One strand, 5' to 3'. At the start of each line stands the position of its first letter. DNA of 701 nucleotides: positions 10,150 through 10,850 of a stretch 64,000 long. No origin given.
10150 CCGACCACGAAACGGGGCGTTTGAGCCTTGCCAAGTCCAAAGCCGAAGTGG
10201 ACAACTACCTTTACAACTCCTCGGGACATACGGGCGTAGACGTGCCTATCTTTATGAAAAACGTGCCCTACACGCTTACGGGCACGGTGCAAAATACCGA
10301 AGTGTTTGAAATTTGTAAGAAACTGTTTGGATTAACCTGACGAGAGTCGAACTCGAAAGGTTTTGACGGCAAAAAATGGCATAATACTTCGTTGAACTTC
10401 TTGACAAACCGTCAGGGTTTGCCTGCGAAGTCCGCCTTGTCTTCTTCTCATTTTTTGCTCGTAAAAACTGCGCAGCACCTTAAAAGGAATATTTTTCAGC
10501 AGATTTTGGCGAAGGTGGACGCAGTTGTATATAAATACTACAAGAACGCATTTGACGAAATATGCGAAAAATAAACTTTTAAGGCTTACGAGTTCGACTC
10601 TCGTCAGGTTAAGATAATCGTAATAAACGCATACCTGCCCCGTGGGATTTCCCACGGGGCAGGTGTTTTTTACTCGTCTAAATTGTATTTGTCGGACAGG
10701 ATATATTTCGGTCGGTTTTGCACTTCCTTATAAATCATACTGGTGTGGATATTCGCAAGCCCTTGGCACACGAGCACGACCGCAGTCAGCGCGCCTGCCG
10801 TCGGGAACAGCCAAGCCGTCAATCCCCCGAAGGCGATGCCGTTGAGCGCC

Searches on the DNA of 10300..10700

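Call 66: search_rna_families(source=window, start=10300, end=10700, threshold=evalue, max_evalue=10)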
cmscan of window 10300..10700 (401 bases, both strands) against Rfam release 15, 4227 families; matches with E-value up to 10: 10.
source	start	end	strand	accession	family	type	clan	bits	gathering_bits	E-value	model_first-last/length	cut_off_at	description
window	10489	10670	+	RF00515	PyrR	Cis-reg;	-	21.4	54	1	1-115/115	no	PyrR binding site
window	10551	10670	+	RF01769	greA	Cis-reg; leader;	-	17.9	60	0.68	1-124/124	no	Enterobacteria greA leader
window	10613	10672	+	RF02838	Ref55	Gene; sRNA;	-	17.5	43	8.4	1-54/54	no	Enterococcus sRNA 55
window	10616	10679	+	RF03568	mir-3204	Gene; miRNA;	-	16.1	90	2.1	1-75/75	no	mir-3204 microRNA precursor family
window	10608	10672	+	RF01527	CrfA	Gene; sRNA;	-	15.8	38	1.4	64-135/136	no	Caulobacter sRNA CrfA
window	10638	10660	+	RF02401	ClpQY_promoter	Cis-reg;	-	15.5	42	0.51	1-20/57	no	ClpQY promoter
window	10631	10659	-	RF02401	ClpQY_promoter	Cis-reg;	-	13.4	42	1.7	1-26/57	no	ClpQY promoter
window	10633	10669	-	RF01527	CrfA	Gene; sRNA;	-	12.5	38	7.5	84-127/136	no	Caulobacter sRNA CrfA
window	10446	10503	-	RF02574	Ricks_sRNA10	Gene; sRNA;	-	11.9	97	3.9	1-352/352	no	Rickettsia sRNA 10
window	10637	10660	-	RF04133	MIR2646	Gene; miRNA;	-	11.6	245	4.7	1-256/256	no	MIR2646 microRNA precursor family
